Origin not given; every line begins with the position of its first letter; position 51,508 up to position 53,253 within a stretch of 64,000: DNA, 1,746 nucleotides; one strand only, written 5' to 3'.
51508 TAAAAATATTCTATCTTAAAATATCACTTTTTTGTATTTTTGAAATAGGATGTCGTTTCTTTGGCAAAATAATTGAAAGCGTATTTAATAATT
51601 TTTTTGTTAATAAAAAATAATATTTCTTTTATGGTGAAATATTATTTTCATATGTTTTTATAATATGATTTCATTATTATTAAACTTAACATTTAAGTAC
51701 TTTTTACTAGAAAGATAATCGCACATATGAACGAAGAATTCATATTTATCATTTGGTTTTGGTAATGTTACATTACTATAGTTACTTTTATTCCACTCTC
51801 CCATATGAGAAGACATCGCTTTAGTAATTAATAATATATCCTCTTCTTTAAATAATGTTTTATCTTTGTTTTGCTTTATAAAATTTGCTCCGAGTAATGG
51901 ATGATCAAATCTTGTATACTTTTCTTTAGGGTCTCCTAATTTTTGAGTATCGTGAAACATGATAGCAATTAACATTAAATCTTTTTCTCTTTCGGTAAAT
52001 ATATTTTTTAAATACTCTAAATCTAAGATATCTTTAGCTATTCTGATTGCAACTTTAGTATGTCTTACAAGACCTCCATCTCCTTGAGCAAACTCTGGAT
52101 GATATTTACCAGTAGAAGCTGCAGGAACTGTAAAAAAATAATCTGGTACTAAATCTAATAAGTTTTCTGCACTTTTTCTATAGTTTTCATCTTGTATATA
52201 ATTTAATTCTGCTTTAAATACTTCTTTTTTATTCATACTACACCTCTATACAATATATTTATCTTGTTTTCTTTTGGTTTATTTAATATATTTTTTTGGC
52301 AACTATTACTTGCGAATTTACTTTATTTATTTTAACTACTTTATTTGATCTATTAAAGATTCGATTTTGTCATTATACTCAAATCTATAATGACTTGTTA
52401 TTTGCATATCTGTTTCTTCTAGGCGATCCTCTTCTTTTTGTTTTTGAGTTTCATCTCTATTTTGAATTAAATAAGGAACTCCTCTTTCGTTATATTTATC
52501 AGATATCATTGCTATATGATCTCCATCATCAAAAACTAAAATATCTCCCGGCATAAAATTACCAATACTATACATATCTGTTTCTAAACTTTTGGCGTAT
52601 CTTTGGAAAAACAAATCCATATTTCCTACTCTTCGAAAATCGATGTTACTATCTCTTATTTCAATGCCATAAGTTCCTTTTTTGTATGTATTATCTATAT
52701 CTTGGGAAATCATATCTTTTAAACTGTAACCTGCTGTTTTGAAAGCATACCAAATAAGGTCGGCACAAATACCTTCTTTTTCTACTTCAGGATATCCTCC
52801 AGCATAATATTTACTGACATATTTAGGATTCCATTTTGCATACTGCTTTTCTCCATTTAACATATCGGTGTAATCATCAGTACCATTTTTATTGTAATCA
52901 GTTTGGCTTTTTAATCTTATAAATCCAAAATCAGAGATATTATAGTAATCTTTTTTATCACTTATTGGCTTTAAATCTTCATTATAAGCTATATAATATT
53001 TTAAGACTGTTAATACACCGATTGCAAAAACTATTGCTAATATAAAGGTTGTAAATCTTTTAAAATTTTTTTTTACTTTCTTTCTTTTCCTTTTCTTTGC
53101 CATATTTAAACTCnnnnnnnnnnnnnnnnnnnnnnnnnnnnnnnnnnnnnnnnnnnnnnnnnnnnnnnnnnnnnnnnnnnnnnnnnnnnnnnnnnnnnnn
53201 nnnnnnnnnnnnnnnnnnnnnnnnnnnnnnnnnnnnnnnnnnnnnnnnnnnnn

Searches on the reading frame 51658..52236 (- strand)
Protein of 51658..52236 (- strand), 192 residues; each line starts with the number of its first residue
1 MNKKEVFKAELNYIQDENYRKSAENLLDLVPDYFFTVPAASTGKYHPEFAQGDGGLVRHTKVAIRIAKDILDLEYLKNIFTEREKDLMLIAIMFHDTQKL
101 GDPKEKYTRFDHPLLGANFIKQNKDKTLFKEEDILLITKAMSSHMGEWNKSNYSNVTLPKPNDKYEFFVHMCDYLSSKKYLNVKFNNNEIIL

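Call 8: search_protein_families(library=pfam, proteins=[window:51658-52236:-], max_evalue=0.1)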
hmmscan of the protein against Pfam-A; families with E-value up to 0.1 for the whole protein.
window:51658-52236:- (192 aa): 1 family
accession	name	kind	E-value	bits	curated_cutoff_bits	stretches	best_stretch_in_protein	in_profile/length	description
PF01966.28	HD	-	2.7e-05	24.9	22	1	63-176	12-114/116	HD domain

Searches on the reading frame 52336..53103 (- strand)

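Call 8: search_protein_families(library=pfam, proteins=[window:52336-53103:-], max_evalue=0.1)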
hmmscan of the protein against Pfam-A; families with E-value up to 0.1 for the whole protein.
window:52336-53103:- (255 aa): 2 families
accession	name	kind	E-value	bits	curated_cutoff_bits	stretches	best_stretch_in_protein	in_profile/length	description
PF06940.17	DUF1287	-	3.3e-38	131.4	25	1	86-241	5-163/163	Domain of unknown function (DUF1287)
PF05257.22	CHAP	-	0.038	14.9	26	0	112-203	10-69/81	CHAP domain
